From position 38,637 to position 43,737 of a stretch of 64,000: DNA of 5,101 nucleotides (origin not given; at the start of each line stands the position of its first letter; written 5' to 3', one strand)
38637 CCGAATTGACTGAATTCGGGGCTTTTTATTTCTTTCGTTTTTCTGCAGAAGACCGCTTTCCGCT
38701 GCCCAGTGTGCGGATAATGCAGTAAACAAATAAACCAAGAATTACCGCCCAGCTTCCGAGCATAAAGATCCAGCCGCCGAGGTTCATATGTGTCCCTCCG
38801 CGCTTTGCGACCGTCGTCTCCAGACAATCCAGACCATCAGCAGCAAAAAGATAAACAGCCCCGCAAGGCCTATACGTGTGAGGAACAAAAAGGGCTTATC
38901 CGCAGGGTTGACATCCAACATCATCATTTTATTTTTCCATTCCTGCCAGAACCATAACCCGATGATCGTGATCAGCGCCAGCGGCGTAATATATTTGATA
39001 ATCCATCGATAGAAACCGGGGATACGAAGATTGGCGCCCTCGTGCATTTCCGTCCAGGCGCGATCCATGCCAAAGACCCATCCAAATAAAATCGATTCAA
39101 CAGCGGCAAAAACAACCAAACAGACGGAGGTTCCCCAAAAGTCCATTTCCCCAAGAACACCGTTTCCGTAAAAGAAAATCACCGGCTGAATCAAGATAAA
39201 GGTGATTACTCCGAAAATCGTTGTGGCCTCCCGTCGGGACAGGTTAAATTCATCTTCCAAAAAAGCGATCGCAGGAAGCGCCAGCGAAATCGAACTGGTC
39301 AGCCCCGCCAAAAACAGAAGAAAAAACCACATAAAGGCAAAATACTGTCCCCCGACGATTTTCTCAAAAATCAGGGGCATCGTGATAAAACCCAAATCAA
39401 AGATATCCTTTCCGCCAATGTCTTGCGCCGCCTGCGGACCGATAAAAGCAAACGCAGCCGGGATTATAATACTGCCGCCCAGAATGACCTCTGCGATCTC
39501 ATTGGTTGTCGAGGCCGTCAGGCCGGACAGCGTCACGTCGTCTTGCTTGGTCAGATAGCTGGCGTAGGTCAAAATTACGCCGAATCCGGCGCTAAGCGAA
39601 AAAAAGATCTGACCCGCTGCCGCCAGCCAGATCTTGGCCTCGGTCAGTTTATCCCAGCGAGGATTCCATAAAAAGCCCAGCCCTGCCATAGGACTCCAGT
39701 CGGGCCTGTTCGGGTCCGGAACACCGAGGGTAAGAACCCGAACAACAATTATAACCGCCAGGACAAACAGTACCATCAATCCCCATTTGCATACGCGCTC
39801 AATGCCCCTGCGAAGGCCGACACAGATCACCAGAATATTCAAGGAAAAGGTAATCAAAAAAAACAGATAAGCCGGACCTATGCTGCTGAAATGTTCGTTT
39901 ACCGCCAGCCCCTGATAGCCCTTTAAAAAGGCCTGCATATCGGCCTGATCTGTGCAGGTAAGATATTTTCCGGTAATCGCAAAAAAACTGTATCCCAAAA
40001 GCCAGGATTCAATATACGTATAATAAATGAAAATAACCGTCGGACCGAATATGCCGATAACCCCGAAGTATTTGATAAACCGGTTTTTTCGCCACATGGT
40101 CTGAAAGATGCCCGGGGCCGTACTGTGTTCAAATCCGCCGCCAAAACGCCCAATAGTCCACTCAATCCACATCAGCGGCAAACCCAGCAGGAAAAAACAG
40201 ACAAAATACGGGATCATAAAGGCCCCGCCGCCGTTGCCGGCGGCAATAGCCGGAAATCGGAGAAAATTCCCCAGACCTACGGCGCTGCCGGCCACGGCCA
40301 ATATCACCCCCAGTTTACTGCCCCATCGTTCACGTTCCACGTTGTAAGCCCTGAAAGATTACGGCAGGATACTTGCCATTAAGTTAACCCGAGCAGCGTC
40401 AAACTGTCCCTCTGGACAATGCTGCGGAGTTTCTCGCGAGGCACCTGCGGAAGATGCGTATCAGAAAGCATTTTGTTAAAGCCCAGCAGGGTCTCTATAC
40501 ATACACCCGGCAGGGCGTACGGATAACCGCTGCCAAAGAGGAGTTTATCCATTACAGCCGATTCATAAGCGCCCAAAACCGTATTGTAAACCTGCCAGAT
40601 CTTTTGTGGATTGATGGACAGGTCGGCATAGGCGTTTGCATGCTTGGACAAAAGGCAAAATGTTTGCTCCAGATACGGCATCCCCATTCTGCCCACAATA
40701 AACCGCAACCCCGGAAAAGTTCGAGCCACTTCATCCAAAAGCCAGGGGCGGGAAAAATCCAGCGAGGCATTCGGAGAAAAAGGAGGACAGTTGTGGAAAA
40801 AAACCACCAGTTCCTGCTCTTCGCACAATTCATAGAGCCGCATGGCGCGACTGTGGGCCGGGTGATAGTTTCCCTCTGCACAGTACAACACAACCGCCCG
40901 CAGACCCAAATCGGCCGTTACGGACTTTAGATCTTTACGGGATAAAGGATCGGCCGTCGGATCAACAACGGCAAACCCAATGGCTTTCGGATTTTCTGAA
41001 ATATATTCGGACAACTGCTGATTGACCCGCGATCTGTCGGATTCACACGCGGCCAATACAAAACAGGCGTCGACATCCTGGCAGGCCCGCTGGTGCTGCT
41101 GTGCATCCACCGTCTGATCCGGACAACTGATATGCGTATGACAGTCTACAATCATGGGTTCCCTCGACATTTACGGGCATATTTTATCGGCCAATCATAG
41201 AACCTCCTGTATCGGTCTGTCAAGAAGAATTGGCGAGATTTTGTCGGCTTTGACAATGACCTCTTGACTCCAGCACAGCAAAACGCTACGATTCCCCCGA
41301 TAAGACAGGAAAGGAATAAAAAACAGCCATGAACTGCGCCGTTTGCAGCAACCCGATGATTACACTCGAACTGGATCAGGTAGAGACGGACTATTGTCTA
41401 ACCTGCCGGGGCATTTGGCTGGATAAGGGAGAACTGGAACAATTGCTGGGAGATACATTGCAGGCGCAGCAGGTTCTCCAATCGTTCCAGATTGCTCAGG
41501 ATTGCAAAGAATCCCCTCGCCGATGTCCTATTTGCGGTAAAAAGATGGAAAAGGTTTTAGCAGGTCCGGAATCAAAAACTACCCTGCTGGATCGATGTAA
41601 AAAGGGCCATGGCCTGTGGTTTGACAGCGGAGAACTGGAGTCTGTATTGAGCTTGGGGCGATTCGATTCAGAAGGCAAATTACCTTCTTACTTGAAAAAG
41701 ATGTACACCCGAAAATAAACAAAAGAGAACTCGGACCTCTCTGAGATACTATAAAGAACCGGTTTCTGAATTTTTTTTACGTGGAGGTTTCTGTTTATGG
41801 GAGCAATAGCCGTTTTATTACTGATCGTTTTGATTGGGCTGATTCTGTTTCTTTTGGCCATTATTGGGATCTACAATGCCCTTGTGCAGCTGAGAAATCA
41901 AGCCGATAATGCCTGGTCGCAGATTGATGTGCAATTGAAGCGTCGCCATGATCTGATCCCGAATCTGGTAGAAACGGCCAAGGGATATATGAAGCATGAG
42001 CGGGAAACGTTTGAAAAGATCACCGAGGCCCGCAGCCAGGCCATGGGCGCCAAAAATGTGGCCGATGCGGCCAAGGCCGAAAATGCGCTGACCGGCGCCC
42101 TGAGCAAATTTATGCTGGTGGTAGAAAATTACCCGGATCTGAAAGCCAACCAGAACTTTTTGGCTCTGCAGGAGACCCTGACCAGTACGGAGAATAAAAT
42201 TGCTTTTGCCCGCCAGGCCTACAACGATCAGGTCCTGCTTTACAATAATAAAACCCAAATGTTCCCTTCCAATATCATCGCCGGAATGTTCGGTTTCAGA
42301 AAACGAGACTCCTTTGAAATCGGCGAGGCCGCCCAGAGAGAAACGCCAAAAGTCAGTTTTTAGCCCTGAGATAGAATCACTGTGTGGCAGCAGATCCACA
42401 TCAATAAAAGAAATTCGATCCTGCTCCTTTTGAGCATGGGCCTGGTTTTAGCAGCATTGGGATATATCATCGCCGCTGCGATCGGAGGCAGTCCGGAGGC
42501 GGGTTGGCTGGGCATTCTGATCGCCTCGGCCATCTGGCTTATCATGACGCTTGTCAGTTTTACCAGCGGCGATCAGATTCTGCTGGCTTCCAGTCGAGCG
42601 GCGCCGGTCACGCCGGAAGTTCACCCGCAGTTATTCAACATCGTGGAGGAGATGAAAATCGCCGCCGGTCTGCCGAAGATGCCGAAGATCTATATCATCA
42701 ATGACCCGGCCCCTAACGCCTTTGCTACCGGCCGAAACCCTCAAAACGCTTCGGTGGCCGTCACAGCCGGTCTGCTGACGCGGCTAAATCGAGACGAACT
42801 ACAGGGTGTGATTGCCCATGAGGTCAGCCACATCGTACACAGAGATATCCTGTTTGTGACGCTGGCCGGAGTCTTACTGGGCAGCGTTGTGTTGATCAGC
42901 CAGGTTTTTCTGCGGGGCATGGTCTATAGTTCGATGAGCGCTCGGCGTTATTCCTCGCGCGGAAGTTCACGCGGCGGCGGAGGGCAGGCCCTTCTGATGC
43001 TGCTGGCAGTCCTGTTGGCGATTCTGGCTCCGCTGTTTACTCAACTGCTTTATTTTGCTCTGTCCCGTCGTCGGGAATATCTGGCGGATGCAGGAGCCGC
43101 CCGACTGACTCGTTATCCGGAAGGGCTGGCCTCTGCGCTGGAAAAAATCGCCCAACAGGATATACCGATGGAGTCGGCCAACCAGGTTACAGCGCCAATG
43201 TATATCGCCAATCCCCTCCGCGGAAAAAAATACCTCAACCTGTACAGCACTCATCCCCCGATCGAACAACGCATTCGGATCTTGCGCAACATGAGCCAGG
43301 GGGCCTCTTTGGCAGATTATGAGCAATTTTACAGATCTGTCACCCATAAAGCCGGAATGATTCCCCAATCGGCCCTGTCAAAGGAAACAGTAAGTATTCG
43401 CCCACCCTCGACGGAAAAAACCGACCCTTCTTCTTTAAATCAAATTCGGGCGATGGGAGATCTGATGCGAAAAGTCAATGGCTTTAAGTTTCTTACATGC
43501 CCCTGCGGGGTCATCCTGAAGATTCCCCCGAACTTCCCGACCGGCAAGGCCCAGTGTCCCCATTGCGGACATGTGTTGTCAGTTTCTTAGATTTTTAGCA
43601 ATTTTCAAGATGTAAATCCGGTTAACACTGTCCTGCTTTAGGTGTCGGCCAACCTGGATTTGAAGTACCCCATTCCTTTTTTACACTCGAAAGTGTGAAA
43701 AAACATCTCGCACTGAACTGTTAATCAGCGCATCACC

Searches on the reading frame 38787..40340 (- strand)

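Call 32: search_protein_families(library=pfam, proteins=[window:38787-40340:-], max_evalue=0.00001)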
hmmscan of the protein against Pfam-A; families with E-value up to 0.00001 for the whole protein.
window:38787-40340:- (518 aa): 1 family
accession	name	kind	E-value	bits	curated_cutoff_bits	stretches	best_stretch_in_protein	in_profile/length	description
PF00209.24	SNF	-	5.2e-56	190.9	27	2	145-461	164-478/524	Sodium:neurotransmitter symporter family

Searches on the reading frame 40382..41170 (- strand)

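Call 32: search_protein_families(library=pfam, proteins=[window:40382-41170:-], max_evalue=0.00001)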
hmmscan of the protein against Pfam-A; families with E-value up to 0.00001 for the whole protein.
window:40382-41170:- (263 aa): 1 family
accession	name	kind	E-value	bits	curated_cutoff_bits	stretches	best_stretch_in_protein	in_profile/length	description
PF04909.20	Amidohydro_2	-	5.5e-22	79.3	26.4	1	39-235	56-266/289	Amidohydrolase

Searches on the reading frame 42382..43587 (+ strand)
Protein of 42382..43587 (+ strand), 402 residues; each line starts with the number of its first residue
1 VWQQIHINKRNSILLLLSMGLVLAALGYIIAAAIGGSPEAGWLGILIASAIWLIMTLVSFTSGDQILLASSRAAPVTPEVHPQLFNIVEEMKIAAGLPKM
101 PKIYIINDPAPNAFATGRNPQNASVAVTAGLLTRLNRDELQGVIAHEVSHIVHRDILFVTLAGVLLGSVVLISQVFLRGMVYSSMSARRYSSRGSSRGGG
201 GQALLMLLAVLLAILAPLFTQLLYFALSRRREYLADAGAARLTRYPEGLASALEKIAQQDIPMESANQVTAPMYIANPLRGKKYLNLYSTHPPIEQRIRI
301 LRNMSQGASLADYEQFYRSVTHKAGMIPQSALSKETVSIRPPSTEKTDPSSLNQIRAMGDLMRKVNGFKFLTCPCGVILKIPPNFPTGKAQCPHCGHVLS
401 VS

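Call 32: search_protein_families(library=pfam, proteins=[window:42382-43587:+], max_evalue=0.00001)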
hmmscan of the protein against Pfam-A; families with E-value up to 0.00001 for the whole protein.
window:42382-43587:+ (402 aa): 1 family
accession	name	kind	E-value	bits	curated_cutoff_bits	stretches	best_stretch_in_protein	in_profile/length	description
PF01435.24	Peptidase_M48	-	5.4e-34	118.1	20.3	1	82-304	5-185/186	Peptidase family M48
